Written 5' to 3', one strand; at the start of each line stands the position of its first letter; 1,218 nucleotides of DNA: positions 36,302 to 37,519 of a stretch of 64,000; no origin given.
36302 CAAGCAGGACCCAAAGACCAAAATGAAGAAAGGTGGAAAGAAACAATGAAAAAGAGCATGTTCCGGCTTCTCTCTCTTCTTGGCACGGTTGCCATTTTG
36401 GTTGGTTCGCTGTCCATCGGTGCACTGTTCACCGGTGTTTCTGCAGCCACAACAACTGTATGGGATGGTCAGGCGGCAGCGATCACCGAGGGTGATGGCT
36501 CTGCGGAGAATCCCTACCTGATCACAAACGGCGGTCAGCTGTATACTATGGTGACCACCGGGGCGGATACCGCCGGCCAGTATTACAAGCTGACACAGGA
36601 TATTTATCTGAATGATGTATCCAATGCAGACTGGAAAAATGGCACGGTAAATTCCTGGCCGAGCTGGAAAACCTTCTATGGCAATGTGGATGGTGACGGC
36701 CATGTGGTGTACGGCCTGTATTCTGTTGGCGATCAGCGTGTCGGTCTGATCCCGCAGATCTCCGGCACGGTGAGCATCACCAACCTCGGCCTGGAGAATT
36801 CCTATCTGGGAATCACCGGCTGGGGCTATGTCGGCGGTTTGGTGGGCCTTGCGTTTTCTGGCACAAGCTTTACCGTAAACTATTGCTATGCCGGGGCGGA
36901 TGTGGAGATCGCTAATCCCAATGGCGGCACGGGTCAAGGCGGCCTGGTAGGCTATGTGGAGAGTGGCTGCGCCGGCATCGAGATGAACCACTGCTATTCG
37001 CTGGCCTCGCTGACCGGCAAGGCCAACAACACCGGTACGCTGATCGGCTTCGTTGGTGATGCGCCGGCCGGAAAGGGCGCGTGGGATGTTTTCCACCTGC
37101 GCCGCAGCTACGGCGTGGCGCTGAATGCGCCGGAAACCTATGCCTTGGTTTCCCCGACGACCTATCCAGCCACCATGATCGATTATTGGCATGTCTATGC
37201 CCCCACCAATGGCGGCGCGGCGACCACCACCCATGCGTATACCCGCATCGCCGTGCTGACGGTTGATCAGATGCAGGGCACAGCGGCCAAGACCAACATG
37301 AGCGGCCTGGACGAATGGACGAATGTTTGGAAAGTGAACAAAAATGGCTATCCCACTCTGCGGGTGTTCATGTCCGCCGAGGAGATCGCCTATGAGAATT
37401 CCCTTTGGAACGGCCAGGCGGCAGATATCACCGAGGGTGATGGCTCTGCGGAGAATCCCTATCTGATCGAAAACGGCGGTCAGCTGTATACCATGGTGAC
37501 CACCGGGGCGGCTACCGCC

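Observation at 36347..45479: Seven-module GLUG-type surface proteins as cargo of a sugar-importer operon: candidate undescribed glycan-capture or depolymerising apparatus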

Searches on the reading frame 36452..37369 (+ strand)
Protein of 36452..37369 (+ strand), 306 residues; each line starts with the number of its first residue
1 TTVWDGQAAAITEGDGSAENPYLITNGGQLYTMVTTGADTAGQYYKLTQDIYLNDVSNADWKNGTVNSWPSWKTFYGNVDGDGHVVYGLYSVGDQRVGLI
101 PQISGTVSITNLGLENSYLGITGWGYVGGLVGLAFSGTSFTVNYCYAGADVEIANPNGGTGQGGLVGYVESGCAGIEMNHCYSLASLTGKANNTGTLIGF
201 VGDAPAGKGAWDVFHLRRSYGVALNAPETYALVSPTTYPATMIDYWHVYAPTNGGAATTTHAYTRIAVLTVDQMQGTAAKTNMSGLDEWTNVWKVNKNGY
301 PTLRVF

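Call 12: search_solved_structures(query=A1, max_evalue=10, show_alignments=3)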
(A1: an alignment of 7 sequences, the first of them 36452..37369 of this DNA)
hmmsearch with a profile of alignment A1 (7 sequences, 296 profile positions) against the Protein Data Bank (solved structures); distinct sequences matched with E-value up to 10: 1.
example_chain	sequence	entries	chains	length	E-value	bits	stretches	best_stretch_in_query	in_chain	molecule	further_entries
3n6z_A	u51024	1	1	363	8.9e-12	48.1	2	5-214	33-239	putative immunoglobulin A1 protease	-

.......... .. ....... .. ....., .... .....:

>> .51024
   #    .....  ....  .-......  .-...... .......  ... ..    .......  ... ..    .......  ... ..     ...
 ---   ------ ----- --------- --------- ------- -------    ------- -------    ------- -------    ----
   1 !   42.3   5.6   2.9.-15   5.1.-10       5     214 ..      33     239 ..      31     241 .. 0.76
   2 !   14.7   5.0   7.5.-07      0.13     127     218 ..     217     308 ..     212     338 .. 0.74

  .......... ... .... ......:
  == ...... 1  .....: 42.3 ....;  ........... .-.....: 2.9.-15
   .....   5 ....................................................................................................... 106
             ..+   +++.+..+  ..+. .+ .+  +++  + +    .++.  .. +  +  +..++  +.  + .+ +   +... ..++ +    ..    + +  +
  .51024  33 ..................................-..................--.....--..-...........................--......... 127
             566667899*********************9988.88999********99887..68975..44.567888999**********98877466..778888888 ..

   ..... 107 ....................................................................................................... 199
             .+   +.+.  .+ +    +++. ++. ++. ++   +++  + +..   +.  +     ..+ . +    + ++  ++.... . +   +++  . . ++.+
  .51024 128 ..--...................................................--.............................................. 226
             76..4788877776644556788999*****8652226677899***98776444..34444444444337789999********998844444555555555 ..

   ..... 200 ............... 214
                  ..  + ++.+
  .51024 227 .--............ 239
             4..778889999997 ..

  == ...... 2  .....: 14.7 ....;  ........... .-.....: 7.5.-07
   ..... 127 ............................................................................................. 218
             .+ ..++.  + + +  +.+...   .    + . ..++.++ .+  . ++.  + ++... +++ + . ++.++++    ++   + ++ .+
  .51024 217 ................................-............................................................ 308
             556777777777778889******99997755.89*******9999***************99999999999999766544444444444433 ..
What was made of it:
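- On 3n6z-type capped beta-helix domain superfamily: Profile of the seven modules against PDB: 3n6z, E 8.9e-12, covering profile positions 5-214 (call 12).
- Closest known: PDB 3n6z, BACOVA_03286 'putative immunoglobulin A1 protease'. Different: The second conserved Trp (W69) is not evident in the aligned region (my reading of the call 12 alignment).
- Closest known: NTD2 beta-helix gating domain of M26 IgA1 metalloproteases. Different: It is not detectable by sequence (call 12).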

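Call 13: search_protein_families(library=pfam, alignment_id=A1, max_evalue=10)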
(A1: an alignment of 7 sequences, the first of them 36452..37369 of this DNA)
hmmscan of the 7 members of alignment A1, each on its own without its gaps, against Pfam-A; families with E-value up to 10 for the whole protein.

A. member 1, window:36452-37369:+ (306 aa): 1 family
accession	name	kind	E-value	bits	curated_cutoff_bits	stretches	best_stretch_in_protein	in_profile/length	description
PF07581.17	Glug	-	0.17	12.8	20.5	1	126-151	4-27/28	The GLUG motif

B. families by the number of members that match (of 7 scanned): 2 families
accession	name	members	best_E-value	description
PF00091.31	Tubulin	1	0.14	Tubulin/FtsZ family, GTPase domain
PF07581.17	Glug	1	0.17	The GLUG motif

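Call 31: predict_structure(alignment_id=A2)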
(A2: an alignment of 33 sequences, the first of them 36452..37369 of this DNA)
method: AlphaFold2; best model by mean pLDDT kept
length: 306 residues; sequences in the alignment: 33
mean_pLDDT: 93.8   pTM: 0.93
mean pLDDT of the five models: 93.8, 93.1, 92.5, 91.6, 91.2
residues with pLDDT >= 90: 248; 70-90: 53; 50-70: 5; < 50: 0
segments of 3 or more residues with pLDDT < 50: none
pLDDT, mean of each block of 10 residues (from residue 1): 93 98 98 98 98 95 94 97 98 95 98 98 94 98 98 91 96 96 96 91 91 95 92 81 92 74 87 95 90 92 97
secondary structure, 60 per line:
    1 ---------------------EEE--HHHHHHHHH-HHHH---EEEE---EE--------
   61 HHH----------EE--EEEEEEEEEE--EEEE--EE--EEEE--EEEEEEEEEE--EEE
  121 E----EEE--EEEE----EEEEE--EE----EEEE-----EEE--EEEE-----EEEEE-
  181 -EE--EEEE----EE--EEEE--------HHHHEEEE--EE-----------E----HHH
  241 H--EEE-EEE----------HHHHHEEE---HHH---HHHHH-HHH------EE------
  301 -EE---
elements in order: E22-24 H27-35 H37-40 E44-47 E78-87 E90-93 E100-103 E106-115 E118-121 E126-128 E131-134 E139-143 E152-155 E161-163 E166-169 E175-179 E186-189 E198-201 H210-213 E214-217 H238-241 E244-246 E248-250 H261-265 E266-268 H278-282
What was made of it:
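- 36452..37369 (+): A module 1 (aa 36-341). AF2 model pLDDT 93.8, beta-helix (call 31).
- On 3n6z-type capped beta-helix domain superfamily: AF2 pLDDT 93.8, pTM 0.93 (call 31).
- Confident beta-helix model (call 31).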

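Call 34: fold_search(model_id=the predicted structure, library=pdb)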
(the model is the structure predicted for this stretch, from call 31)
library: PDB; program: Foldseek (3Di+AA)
matches with E <= 10: 106; with E <= 0.001: 1
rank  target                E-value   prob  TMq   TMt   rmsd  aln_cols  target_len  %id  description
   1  3n6z                  6.7e-06  1.00  0.53  0.49   7.6       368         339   18  Crystal structure of a putative immunoglobulin A1 protease (BACOVA_03286) from Bacteroides ovatus at 1.30 A resolution (released 2010-07-21)
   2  7uvl_P                2.8e-01  0.38  0.36  0.12  12.6       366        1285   11  IgA1 Protease with IgA1 substrate (released 2022-11-23)
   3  5olr_C                3.9e-01  0.14  0.26  0.21  12.3       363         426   10  Rhamnogalacturonan lyase (released 2017-11-29)
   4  1dbg_A                5.2e-01  0.06  0.16  0.12  13.8       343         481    9  CRYSTAL STRUCTURE OF CHONDROITINASE B (released 2000-01-12)
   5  6xja_P                5.7e-01  0.72  0.45  0.13   6.8       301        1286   15  Streptococcus Pneumoniae IgA1 Protease with IgA1 substrate (released 2021-01-20)
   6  1qcx                  6.3e-01  0.09  0.23  0.21  12.8       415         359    8  PECTIN LYASE B (released 1999-05-19)
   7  5olq_A                6.9e-01  0.14  0.25  0.20  11.4       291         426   10  Rhamnogalacturonan lyase (released 2017-11-29)
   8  1jta                  7.6e-01  0.08  0.21  0.19  14.3       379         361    9  Crystal Structure of Pectate Lyase A (C2 form) (released 2002-06-19)
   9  1jrg_A                7.9e-01  0.12  0.26  0.24  11.8       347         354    9  Crystal Structure of the R3 form of Pectate Lyase A, Erwinia chrysanthemi (released 2002-06-19)
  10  5olr_A                8.3e-01  0.08  0.21  0.17  12.4       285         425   11  Rhamnogalacturonan lyase (released 2017-11-29)
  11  5nxk_B                1.0e+00  0.13  0.25  0.25  10.1       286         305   12  L. reuteri 53608 SRRP (released 2018-03-21)
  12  5nxk_C                1.0e+00  0.12  0.24  0.24  12.2       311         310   10  L. reuteri 53608 SRRP (released 2018-03-21)
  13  6xjb                  1.1e+00  0.38  0.45  0.13   9.2       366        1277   12  IgA1 Protease (released 2020-12-09)
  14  5c1c                  1.1e+00  0.08  0.23  0.23  14.0       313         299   11  Crystal Structure of the Pectin Methylesterase from Aspergillus niger in Deglycosylated Form (released 2015-07-01)
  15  1ooc_A                1.2e+00  0.11  0.25  0.22  11.4       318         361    7  Mutations in the T1.5 loop of pectate lyase A (released 2004-03-16)
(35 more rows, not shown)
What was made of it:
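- On 3n6z-type capped beta-helix domain superfamily: Foldseek top hit 3n6z, E 6.7e-6, probability 1.00, TM 0.53/0.49 (call 34).
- On Beta-helix polysaccharide lyases / GH28 / CE8: Foldseek E > 0.1, TM of at most 0.3 (call 34).
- Closest known: Beta-solenoid carbohydrate-binding adhesins and CASH/pectate-lyase-like beta-helix enzymes. Same: They appear in the Foldseek list (call 34).
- Homology to 3n6z (calls 12, 34). The beta-helix is the classic fold of PL1/3/6/9, GH28 and CE8, and these appear low in the Foldseek list (call 34). The lyase, GH28 and CE8 matches have E > 0.1 and TM of at most 0.3 (call 34).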

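Call 38: find_related_loci(query=A1, collection=genome_contigs, flank=10000)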
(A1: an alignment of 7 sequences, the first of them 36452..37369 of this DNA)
Query A1 (306 aa) in genome_contigs; peptide patterns used: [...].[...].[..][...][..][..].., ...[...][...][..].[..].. (x = any residue, [..] = any of these).
600 stretches matched a pattern (row limit reached: there are more); 260 encode a relative of the query (tblastn E <= 1e-3); the best 80 are kept; 79 distinct loci.
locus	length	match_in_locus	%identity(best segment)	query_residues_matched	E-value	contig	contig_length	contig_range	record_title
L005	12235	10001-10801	35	14-304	1e-36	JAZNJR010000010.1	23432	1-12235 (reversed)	MAG: Acutalibacteraceae bacterium isolate T1900044679_TS20190145.MAGScoT_cleanbin_000029 SGB_1665_k141_918592, whole gen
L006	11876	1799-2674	32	1-306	7e-34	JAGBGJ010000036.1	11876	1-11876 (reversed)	MAG: Clostridia bacterium isolate RGIG9094 Water_deer_Rectum.Co__c589763, whole genome shotgun sequence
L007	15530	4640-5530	32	1-306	5e-31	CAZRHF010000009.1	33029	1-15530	MAG TPA_asm: uncultured Eubacteriales bacterium isolate SRP315200_co1_92 genome assembly, contig: NODE_1852_length_33029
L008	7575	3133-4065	33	3-305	2e-31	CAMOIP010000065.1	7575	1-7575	MAG: uncultured Clostridia bacterium isolate SRR873601_bin.6_metaWRAP_v1.3_MAG genome assembly, contig: NODE_32004_lengt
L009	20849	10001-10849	31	6-305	3e-30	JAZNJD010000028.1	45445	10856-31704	MAG: Acutalibacteraceae bacterium isolate T1900044681_TS20190147.MAGScoT_cleanbin_000007 SGB_1690_k141_328650, whole gen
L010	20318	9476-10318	34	3-304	1e-30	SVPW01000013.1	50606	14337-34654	MAG: Oscillospiraceae bacterium isolate SIG601 NODE_15645_length_50606_cov_2.223162, whole genome shotgun sequence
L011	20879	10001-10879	31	3-306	6e-30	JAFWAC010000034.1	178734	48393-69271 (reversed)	MAG: Clostridia bacterium isolate RGIG5552 Sheep_Colon.Co__c3323862, whole genome shotgun sequence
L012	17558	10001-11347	33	3-306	1e-30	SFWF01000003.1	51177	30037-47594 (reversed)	MAG: bacterium isolate W2P37.032 Contig194, whole genome shotgun sequence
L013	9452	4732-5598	33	3-306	8e-29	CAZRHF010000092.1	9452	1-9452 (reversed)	MAG TPA_asm: uncultured Eubacteriales bacterium isolate SRP315200_co1_92 genome assembly, contig: NODE_16597_length_9452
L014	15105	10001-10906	32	3-306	2e-28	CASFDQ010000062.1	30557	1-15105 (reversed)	uncultured bacterium isolate CO.B23.metabat-bins.112 genome assembly, contig: CO.B23.metabat-bins.112.fa_k141_18762707,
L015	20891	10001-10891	30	3-306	2e-27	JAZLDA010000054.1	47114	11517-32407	MAG: Acutalibacteraceae bacterium isolate T1900045043_TC20190036.MAGScoT_cleanbin_000002 SGB_4486_k141_578150, whole gen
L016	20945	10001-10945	30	3-304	5e-27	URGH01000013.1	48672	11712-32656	uncultured Ruminococcaceae bacterium isolate UMGS974 genome assembly, contig: NODE_172_length_48672_cov_4.994302, whole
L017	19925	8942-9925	31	3-306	2e-26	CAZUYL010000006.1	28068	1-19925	MAG TPA_asm: uncultured Ruminococcus sp. isolate SRP350583_co3_213 genome assembly, contig: NODE_1702_length_28068_cov_1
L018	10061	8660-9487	31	2-286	2e-26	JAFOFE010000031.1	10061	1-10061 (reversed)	MAG: Clostridia bacterium isolate RGIG412 Dairy_cattle_Colon-5__c293471, whole genome shotgun sequence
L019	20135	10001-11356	35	10-306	2e-29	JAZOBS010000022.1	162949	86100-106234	MAG: Acutalibacteraceae bacterium isolate T1900044757_TS20190223.MAGScoT_cleanbin_000083 SGB_2315_k141_2213801, whole ge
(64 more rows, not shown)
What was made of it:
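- Tried and rejected: The 7-module alignment worked (call 38).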

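Call 69: search_protein_representatives(alignment_id=A2)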
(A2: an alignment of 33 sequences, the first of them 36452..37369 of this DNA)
Query: 33 sequences, 287 profile positions. Proteins with E-value up to 0.001 (for the whole library): 104101; up to 1e-10: 75118; up to 1e-30: 18343. The best 150 are listed.
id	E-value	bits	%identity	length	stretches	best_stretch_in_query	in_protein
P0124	0.0e+00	2120.4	-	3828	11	2-287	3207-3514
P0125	0.0e+00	1759.9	-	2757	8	3-284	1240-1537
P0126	0.0e+00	1754.3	-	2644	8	2-287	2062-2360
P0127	0.0e+00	1753.9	-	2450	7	2-284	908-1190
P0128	0.0e+00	1692.1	-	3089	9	2-287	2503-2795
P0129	0.0e+00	1679.8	-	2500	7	2-285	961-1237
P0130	0.0e+00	1658.8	-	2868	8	2-287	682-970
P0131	0.0e+00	1604.7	-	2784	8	2-287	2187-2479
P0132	0.0e+00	1571.1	-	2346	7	2-287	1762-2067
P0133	0.0e+00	1565.4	-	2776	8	2-287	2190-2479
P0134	0.0e+00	1518.6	-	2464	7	3-287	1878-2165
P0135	0.0e+00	1503.0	-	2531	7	2-287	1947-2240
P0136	0.0e+00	1442.9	-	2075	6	2-287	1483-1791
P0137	0.0e+00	1415.3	-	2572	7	2-287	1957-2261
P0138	0.0e+00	1407.1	-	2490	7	2-287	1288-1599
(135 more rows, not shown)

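Call 71: fold_search(model_id=the predicted structure, library=viral)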
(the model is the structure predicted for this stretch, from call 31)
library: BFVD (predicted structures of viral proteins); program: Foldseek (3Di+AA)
matches with E <= 10: 182; with E <= 0.001: 3
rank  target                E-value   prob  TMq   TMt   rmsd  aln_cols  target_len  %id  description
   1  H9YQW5                3.2e-08  1.00  0.58  0.36   6.9       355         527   19  (no name in the UniProt tables at hand)
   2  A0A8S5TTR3            2.2e-05  1.00  0.50  0.32   8.3       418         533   15  Putative immunoglobulin A1 protease [Siphoviridae sp. ct5jB2]
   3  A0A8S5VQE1            2.6e-04  1.00  0.57  0.33   8.2       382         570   18  (no name in the UniProt tables at hand)
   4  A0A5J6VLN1            4.5e-02  0.93  0.32  0.21  13.0       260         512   13  Uncharacterized protein [Megaviridae environmental sample]
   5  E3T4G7                7.2e-02  0.44  0.28  0.12  16.3       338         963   15  Hedgehog/Intein (Hint) domain-containing protein [Cafeteria roenbergensis virus (strain BV-PW1)]
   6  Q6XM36                1.5e-01  0.60  0.32  0.18  10.5       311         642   14  FirrV-1-A51 [Feldmannia irregularis virus a]
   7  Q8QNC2                3.3e-01  0.35  0.30  0.11  12.4       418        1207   13  EsV-1-160 [Ectocarpus siliculosus virus 1 (isolate New Zealand/Kaikoura/1988)]
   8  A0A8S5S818            5.8e-01  0.15  0.27  0.13  11.6       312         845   10  Distal tail protein [Siphoviridae sp. ctBrh2]
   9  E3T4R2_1              6.3e-01  0.20  0.27  0.11  10.4       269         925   15  Hedgehog/Intein (Hint) domain-containing protein [Cafeteria roenbergensis virus (strain BV-PW1)]
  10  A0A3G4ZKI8            7.0e-01  0.10  0.21  0.17  17.8       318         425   11  Uncharacterized protein [Terrestrivirus sp.]
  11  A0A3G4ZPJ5            8.4e-01  0.06  0.17  0.11  14.7       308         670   11  Right handed beta helix domain-containing protein [Barrevirus sp.]
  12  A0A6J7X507            9.2e-01  0.12  0.29  0.15  12.1       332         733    9  Uncharacterized protein [uncultured Caudovirales phage]
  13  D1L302                1.2e+00  0.16  0.29  0.18   8.8       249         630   13  Depolymerase, capsule K63-specific [Klebsiella phage KP34]
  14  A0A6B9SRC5            1.2e+00  0.05  0.18  0.12  12.6       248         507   12  (no name in the UniProt tables at hand)
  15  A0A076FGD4            1.3e+00  0.06  0.25  0.22  12.9       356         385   12  Putative pectate lyase [Aureococcus anophagefferens virus]
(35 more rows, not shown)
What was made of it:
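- Phage proteins share the fold (call 71).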
